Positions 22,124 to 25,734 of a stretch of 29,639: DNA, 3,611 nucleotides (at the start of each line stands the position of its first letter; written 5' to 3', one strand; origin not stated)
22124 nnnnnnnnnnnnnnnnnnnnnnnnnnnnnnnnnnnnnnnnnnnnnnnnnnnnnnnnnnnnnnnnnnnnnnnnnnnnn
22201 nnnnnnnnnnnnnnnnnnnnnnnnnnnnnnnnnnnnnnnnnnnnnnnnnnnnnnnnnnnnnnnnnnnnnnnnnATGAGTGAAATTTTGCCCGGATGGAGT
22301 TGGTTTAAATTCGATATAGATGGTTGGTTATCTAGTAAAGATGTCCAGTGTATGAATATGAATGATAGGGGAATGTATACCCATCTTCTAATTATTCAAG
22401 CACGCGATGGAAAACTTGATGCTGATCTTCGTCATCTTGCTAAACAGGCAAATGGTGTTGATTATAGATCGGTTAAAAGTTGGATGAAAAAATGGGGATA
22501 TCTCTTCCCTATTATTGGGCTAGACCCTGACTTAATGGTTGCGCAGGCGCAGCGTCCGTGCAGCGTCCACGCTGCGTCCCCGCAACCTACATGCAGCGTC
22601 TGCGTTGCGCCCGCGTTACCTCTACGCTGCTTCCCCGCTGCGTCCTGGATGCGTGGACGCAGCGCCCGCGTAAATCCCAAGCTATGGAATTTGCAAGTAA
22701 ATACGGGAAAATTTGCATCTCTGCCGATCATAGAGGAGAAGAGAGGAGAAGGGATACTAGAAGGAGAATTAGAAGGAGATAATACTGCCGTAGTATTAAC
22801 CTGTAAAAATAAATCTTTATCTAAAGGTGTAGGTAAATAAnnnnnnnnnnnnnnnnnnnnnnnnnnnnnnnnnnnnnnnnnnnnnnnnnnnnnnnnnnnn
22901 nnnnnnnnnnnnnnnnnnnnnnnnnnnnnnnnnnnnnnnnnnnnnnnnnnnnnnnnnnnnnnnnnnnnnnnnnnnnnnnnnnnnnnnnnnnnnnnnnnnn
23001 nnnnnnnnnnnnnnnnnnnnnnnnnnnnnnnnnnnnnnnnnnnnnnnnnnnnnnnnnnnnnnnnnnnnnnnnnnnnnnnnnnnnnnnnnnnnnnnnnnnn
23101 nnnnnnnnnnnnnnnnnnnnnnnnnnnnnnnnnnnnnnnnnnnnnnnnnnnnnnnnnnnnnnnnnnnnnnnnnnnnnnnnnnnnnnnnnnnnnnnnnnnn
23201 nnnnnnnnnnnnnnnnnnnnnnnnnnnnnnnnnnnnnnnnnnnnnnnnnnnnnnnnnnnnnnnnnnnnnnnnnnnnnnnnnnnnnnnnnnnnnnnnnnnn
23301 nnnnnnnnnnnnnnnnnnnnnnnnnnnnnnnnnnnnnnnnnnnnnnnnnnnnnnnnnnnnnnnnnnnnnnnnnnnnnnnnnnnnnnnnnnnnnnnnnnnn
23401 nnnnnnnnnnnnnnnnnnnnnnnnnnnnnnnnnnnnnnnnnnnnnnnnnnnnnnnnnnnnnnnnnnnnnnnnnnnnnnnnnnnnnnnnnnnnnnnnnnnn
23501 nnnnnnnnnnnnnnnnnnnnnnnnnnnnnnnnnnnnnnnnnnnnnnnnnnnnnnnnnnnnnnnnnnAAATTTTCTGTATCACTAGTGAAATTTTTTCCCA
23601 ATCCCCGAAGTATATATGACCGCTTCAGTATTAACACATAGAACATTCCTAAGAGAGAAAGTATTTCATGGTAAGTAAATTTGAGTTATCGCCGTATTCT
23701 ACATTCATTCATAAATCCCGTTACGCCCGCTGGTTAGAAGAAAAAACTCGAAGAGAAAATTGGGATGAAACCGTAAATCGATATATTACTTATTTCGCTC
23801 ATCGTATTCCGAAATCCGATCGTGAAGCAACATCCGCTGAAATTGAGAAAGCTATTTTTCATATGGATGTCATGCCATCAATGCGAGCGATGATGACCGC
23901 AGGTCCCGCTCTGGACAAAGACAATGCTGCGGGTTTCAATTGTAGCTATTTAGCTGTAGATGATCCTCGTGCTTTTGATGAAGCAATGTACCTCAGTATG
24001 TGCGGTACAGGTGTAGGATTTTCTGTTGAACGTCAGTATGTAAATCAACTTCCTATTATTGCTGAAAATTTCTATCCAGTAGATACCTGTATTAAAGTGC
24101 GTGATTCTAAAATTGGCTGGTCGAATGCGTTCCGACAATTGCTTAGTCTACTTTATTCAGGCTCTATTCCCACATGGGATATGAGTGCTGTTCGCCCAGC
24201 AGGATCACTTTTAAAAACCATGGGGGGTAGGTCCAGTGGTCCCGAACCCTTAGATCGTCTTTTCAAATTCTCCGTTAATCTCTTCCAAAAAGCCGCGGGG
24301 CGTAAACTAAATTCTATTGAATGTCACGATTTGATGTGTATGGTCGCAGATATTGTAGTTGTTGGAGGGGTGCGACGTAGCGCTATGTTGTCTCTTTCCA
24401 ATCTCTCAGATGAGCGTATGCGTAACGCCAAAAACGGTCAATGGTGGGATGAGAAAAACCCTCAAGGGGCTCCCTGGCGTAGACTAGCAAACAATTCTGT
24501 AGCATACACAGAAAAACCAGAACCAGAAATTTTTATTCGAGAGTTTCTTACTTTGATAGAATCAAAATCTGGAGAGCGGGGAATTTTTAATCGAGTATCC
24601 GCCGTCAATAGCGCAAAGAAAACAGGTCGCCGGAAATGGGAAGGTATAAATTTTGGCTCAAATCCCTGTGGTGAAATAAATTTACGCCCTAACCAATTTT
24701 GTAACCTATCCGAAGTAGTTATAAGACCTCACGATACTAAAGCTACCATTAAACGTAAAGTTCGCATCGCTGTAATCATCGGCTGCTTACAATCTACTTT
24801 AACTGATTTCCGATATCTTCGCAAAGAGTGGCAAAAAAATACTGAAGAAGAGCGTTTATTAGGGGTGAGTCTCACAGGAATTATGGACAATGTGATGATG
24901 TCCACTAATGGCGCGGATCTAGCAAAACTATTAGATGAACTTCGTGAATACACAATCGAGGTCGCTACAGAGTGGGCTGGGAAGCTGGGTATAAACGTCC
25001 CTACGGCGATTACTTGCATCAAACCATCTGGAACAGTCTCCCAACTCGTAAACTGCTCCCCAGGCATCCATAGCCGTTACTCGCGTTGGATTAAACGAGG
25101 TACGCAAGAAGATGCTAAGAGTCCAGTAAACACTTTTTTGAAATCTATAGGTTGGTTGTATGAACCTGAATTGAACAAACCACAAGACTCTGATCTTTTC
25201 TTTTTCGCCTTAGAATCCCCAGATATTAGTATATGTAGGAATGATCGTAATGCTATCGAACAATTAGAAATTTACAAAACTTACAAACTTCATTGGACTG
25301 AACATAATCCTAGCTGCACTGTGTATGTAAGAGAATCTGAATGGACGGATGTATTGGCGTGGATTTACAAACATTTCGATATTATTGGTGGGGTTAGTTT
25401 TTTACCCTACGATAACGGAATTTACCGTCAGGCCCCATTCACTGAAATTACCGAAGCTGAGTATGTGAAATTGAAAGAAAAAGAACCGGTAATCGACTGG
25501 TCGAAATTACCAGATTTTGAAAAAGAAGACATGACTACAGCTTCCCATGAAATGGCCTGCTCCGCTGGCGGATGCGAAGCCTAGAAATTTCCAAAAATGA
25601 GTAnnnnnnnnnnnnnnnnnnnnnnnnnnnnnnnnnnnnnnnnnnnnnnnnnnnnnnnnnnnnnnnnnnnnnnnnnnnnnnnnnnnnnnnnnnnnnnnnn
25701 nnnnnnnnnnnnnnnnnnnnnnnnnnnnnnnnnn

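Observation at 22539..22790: Candidate iteron-type replication origin embedded in a DUF1376-like gene immediately downstream of the primase-helicase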

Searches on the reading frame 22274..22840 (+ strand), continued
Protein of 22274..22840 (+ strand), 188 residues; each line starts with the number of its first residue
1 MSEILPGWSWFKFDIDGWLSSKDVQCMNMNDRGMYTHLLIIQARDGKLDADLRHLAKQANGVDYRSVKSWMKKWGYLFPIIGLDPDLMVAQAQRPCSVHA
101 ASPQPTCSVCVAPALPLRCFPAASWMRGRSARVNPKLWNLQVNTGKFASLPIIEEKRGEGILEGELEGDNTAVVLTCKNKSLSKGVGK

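Call 112: search_protein_families(library=ncbifam, proteins=[window:22274-22837:+, P0038], max_evalue=0.01)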
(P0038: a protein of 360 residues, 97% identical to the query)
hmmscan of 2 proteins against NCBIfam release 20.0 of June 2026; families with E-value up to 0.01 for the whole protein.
window:22274-22837:+ (188 aa): 0 families

P0038 (360 aa): 0 families

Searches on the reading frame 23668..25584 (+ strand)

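Call 4: search_protein_families(library=pfam, proteins=[window:23668-25584:+], max_evalue=0.01)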
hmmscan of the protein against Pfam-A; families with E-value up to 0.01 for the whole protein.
window:23668-25584:+ (638 aa): 3 families
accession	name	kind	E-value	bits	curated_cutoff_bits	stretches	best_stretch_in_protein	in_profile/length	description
PF02867.20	Ribonuc_red_lgC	-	1.3e-11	44.3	23.9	1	152-411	16-297/523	Ribonucleotide reductase, barrel domain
PF17975.6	RNR_Alpha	-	1.4e-06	29.2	26.4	1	10-78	20-99/101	Ribonucleotide reductase alpha domain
PF21995.1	RNR-II_ins_dom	-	0.0034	18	27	1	140-198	35-99/107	B12-dependent ribonucleotide reductase, insertion domain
